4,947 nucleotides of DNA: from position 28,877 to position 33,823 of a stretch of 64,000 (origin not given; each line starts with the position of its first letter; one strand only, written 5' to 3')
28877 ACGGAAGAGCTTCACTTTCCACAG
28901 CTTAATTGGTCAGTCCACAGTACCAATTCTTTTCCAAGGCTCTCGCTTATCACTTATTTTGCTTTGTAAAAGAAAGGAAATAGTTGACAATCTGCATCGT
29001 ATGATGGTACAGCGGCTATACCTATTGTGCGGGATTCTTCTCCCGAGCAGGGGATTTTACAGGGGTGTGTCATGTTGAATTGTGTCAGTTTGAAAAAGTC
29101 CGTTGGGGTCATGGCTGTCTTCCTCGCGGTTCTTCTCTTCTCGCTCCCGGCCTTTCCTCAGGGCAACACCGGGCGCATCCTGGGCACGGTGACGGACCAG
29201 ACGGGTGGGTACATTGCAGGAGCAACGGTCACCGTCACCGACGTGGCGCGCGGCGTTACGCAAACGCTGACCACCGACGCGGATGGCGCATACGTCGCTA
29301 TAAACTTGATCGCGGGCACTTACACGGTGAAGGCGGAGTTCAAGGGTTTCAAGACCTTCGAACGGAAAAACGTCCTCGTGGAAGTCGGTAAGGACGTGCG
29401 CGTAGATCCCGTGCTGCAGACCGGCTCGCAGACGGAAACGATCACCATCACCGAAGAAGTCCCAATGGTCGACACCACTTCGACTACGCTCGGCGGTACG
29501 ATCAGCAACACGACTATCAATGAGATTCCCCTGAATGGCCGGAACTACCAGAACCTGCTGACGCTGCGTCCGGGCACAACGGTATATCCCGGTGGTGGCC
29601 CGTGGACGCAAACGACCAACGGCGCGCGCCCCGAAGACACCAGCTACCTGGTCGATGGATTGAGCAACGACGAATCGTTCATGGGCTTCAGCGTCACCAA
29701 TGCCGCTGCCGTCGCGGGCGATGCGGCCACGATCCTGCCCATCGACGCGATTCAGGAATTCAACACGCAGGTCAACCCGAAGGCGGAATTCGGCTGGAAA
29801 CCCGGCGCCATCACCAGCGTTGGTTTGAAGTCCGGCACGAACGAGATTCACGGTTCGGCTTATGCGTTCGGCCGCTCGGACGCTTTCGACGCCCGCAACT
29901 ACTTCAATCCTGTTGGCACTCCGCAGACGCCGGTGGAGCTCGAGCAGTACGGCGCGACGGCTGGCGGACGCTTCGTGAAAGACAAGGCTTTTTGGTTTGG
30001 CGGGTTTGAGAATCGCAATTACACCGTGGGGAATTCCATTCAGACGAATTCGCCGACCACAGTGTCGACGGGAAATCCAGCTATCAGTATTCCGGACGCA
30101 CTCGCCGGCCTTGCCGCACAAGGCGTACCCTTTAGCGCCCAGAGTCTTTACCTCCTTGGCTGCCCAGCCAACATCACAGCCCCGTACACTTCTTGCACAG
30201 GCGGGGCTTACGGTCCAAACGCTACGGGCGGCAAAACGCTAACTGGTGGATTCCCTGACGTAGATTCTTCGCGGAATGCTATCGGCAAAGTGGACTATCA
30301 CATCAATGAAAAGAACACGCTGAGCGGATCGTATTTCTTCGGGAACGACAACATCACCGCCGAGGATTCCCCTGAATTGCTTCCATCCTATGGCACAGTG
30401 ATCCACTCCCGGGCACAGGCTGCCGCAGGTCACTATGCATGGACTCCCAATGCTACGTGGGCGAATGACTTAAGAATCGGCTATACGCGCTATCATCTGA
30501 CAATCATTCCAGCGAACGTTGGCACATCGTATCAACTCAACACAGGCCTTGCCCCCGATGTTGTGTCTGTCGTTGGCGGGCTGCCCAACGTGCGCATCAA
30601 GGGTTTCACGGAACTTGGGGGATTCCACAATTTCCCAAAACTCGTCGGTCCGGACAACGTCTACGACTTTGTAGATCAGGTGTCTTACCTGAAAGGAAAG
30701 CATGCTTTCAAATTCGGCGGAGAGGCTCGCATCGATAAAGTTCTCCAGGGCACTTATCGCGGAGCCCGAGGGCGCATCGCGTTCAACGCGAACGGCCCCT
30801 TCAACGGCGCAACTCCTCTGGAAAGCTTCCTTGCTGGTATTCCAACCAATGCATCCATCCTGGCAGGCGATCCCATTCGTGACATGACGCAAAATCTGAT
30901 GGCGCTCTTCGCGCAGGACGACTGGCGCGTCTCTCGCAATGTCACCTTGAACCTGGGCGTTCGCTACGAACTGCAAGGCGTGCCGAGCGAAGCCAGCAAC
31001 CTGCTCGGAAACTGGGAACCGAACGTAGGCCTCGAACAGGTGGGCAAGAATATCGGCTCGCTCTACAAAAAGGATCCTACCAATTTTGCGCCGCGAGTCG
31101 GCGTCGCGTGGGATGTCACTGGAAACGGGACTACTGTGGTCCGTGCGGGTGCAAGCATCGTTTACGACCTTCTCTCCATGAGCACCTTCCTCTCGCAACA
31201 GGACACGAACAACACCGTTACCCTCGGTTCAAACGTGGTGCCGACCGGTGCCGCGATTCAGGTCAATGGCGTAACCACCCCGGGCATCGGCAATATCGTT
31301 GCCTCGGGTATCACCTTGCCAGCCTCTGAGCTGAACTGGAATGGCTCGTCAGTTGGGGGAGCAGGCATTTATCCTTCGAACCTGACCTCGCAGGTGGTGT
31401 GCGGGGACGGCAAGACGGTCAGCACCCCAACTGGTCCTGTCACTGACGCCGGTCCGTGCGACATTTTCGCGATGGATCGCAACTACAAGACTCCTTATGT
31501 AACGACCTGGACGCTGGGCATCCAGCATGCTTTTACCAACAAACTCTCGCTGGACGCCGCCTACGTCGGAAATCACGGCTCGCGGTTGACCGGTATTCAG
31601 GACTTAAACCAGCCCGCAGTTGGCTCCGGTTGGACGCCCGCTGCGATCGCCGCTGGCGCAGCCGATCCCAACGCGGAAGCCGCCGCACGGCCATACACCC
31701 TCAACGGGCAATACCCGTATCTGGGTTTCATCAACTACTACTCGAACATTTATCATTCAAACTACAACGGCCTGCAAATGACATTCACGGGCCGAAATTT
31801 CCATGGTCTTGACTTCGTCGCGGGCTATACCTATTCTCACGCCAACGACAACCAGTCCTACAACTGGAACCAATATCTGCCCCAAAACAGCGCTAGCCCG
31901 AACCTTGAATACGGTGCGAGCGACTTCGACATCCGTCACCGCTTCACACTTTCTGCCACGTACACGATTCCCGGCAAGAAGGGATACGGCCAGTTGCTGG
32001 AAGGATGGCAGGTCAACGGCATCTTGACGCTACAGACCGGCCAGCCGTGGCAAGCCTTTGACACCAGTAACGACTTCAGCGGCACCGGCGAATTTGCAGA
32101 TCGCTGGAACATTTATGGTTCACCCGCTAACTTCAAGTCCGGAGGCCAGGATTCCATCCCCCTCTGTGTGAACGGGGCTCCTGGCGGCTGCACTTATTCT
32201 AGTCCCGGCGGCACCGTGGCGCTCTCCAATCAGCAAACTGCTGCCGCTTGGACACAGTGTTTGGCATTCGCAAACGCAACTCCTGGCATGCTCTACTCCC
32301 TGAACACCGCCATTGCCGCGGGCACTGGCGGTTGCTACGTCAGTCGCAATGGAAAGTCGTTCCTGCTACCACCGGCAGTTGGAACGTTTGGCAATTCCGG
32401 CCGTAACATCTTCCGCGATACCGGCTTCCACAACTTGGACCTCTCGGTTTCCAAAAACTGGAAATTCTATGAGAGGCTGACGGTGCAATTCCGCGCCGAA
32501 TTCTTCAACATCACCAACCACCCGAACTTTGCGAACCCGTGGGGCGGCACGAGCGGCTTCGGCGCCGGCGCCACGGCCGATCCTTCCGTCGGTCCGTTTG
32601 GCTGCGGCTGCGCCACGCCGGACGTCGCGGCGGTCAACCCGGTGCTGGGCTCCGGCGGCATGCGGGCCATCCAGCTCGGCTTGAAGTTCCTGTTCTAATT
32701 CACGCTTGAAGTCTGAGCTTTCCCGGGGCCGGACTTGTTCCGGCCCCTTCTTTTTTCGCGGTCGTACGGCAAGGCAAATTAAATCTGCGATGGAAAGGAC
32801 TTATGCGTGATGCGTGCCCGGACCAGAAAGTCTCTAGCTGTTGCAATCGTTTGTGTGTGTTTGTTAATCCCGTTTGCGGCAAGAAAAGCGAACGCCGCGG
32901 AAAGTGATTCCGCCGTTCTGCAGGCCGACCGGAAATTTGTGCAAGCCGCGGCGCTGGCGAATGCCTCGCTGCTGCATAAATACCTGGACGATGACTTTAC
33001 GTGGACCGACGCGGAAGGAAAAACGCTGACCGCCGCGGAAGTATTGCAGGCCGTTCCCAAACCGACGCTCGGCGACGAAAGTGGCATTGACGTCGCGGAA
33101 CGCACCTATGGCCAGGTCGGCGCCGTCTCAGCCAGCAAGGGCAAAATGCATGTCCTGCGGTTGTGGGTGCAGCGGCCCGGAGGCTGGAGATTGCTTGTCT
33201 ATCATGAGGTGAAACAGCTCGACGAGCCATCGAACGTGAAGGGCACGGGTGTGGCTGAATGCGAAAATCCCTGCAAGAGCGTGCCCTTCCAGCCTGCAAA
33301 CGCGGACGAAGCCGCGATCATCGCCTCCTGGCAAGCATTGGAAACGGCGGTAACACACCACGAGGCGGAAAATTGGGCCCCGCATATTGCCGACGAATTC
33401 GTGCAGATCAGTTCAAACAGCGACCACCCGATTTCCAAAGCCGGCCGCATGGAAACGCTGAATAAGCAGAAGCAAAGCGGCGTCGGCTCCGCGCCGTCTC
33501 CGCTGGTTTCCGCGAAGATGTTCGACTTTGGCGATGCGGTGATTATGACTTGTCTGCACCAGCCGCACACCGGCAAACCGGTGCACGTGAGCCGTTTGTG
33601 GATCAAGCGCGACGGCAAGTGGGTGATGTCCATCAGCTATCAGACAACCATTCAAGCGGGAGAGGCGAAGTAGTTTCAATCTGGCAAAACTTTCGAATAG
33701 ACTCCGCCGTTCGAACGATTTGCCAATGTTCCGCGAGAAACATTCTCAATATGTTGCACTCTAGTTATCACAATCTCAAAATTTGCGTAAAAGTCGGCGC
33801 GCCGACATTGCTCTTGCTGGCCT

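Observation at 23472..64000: About 40-kb catabolic island for an unidentified substrate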

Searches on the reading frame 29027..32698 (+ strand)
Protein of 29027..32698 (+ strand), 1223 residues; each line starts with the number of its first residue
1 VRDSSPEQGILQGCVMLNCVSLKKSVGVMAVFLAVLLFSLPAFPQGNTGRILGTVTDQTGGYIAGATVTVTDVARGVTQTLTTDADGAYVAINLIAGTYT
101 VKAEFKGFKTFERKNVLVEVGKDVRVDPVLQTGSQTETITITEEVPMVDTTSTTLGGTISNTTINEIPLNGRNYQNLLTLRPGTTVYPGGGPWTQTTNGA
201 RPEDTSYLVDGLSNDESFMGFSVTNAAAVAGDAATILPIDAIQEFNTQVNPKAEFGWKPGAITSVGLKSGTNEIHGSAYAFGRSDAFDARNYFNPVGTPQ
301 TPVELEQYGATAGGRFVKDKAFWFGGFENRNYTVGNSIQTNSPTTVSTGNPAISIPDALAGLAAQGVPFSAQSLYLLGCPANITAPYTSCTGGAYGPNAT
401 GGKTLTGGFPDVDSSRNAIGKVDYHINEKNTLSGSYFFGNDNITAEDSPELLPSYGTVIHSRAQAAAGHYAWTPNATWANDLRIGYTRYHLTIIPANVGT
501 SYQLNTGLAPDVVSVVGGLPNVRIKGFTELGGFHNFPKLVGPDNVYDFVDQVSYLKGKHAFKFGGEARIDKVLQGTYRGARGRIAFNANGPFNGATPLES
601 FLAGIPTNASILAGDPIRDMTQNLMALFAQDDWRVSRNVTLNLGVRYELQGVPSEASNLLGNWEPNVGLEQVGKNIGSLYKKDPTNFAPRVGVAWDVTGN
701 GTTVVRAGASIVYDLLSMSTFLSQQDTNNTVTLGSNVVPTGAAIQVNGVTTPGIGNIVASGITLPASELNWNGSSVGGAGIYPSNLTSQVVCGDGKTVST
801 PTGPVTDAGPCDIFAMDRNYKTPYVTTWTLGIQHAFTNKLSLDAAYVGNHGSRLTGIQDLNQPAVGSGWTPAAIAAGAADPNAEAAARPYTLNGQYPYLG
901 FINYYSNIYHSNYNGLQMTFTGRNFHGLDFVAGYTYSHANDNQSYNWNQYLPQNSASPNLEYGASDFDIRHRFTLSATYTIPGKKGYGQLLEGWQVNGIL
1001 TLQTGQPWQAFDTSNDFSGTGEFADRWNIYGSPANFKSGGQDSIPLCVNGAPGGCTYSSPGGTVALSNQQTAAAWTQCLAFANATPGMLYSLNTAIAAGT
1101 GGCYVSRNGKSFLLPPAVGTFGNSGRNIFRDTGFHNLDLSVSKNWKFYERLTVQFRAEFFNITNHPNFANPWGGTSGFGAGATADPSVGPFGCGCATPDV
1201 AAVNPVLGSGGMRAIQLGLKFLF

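Call 4: search_protein_families(library=pfam, proteins=[window:29027-32698:+], max_evalue=0.001)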
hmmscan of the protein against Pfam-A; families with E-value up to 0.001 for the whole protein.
window:29027-32698:+ (1223 aa): 6 families
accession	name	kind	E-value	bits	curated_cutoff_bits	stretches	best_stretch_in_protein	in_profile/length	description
PF25183.1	OMP_b-brl_4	-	6e-165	551.3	30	1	267-1180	2-826/838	Outer membrane beta barrel domain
PF13620.12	CarboxypepD_reg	-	8.3e-20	71.4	32.3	1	51-131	2-82/82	Carboxypeptidase regulatory-like domain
PF13715.12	CarbopepD_reg_2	-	8.9e-07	29.3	32.2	1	52-114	2-61/88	CarboxypepD_reg-like domain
PF00593.30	TonB_dep_Rec_b-barrel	-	5.9e-06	26.8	27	1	418-994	18-407/436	TonB dependent receptor-like, beta-barrel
PF17210.9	SdrD_B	-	5.9e-05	23.7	29.7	1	57-131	18-92/112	SdrD B-like domain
PF17802.7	SpaA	-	7.6e-05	23.2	23.1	1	55-120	7-76/91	Prealbumin-like fold domain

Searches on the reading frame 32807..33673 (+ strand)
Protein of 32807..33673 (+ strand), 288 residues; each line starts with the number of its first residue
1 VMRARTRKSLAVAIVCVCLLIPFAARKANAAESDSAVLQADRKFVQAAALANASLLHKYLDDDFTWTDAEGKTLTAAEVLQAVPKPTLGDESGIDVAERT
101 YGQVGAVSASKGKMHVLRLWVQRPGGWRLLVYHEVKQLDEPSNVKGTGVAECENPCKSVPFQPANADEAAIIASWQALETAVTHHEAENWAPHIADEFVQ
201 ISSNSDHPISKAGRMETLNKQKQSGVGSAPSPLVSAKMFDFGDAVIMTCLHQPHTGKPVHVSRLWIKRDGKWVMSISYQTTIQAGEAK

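Call 4: search_protein_families(library=pfam, proteins=[window:32807-33673:+], max_evalue=0.001)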
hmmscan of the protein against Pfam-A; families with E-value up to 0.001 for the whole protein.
window:32807-33673:+ (288 aa): 1 family
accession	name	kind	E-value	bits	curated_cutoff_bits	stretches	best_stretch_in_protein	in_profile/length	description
PF14534.12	DUF4440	-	5.1e-14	53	25.2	2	37-129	1-107/107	Domain of unknown function (DUF4440)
